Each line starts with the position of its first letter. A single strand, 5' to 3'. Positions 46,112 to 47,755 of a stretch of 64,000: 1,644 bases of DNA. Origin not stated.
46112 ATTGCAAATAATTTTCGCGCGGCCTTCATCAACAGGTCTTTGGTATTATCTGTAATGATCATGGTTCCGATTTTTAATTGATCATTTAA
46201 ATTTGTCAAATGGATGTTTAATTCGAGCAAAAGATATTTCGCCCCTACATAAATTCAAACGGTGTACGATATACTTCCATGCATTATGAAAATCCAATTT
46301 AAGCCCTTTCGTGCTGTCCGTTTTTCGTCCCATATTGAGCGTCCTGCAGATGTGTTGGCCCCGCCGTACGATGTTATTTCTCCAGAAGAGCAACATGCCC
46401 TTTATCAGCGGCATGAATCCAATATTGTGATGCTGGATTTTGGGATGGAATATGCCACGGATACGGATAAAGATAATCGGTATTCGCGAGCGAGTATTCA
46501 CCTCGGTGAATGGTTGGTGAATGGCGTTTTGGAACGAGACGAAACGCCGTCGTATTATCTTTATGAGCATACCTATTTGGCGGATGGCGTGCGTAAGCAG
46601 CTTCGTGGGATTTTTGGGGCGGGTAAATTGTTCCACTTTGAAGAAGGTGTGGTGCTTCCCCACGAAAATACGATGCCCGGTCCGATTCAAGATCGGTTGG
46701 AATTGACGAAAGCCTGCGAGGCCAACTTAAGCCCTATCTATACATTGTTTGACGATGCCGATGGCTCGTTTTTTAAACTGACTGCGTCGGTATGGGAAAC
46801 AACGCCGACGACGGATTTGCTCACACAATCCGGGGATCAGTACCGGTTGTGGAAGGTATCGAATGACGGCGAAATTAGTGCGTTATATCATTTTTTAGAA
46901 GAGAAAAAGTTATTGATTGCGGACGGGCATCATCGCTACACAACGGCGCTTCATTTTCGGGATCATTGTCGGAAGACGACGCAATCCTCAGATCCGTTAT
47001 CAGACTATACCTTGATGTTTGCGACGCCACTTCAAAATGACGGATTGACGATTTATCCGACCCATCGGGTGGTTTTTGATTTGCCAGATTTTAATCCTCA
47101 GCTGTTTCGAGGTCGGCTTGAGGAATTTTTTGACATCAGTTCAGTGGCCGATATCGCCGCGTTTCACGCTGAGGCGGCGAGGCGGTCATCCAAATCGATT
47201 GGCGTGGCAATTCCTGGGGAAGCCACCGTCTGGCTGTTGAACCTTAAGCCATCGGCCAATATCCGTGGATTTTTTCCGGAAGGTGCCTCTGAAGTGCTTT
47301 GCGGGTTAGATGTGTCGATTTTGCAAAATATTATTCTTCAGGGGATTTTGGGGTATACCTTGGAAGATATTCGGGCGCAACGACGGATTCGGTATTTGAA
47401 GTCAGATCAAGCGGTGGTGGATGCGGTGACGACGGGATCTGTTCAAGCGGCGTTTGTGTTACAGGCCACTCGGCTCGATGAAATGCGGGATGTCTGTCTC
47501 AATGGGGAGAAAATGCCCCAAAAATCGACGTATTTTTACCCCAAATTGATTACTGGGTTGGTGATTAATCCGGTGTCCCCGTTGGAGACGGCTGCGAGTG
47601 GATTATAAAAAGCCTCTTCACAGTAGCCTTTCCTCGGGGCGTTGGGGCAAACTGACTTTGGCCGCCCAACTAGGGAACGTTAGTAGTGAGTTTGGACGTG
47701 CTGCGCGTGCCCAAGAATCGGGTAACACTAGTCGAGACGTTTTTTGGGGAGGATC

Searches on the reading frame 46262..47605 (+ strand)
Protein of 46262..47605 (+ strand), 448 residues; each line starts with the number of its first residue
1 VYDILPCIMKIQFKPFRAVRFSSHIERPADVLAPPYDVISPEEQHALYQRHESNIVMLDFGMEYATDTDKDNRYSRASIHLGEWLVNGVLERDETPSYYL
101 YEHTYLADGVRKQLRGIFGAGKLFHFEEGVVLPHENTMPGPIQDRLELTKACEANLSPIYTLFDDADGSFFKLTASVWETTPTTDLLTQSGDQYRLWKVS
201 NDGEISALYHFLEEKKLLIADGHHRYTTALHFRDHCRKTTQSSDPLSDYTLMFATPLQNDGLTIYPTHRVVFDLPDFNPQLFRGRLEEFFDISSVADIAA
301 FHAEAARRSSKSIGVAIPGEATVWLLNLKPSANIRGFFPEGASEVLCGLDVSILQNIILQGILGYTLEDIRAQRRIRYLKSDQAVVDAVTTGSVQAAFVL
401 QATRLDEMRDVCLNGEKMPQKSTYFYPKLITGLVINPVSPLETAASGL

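Call 70: search_protein_families(library=pfam, proteins=[window:46262-47605:+], max_evalue=0.0001)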
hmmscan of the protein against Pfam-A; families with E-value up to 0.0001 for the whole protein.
window:46262-47605:+ (448 aa): 1 family
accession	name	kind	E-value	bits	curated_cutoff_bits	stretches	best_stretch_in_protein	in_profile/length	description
PF06245.16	DUF1015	-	3.8e-78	263.1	25.8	1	14-352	2-325/325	Protein of unknown function (DUF1015)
